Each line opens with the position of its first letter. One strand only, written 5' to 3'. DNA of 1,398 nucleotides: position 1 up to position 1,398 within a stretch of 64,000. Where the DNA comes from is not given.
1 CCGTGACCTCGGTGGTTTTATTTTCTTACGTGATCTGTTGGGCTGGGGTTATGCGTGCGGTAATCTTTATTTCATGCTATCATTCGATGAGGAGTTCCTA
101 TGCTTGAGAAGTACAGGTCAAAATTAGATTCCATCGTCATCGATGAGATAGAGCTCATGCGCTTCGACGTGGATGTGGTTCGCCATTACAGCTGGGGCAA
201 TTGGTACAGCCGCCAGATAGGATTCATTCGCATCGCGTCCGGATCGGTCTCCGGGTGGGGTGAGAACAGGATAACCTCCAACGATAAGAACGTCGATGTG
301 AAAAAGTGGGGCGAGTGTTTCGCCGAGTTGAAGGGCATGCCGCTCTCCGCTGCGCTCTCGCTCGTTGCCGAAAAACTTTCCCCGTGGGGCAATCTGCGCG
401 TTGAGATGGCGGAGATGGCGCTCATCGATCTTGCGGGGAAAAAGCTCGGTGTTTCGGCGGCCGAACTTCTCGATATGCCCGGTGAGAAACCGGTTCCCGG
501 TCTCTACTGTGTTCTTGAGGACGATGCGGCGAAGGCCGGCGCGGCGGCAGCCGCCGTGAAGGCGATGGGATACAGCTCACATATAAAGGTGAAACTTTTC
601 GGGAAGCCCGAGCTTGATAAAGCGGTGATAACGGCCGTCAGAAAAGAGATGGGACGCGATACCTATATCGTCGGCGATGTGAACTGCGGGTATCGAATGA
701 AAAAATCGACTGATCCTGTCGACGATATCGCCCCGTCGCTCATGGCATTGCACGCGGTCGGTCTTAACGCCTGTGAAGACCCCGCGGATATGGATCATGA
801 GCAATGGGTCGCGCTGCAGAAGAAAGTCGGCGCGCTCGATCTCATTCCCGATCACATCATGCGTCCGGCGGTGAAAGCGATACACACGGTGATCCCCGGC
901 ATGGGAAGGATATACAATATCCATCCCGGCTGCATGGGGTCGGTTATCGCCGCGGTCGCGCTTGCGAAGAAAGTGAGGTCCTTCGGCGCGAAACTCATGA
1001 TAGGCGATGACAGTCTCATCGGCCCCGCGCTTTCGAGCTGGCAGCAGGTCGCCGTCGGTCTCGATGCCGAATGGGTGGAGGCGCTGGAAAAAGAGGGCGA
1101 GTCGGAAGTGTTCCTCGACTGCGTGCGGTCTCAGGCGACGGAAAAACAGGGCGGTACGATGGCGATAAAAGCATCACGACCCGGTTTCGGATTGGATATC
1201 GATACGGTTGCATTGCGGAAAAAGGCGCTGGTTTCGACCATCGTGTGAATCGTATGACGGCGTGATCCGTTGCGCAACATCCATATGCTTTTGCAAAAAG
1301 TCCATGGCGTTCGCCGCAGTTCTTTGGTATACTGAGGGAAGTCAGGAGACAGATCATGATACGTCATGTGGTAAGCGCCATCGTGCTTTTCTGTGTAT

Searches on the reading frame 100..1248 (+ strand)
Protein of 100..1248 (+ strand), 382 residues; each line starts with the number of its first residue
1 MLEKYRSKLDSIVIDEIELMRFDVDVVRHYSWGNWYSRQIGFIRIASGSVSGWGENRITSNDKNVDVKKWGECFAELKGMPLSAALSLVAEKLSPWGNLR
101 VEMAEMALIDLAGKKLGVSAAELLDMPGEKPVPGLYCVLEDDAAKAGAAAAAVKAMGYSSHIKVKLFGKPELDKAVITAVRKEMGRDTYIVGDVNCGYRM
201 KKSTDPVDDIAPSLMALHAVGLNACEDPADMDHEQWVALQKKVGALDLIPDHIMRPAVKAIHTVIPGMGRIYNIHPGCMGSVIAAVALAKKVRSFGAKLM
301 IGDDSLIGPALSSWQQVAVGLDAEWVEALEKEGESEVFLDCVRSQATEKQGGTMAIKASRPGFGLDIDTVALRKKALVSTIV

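Call 86: find_encoding_contigs(protein=window:100-1248:+, flank=10000, max_places=3)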
Protein window:100-1248:+ (382 aa): 1 contig read that carries it; 1 place shown.
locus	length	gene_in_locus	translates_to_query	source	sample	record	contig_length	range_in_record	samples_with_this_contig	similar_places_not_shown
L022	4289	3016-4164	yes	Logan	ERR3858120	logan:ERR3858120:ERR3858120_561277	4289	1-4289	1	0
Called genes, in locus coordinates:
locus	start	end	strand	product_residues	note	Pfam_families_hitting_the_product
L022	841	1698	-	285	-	PF02311:AraC_binding (weak), PF07883:Cupin_2 (weak), PF12833:HTH_18, PF00165:HTH_AraC (weak)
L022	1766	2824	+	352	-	PF16912:Glu_dehyd_C (weak), PF00107:ADH_zinc_N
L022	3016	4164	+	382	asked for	PF13378:MR_MLE_C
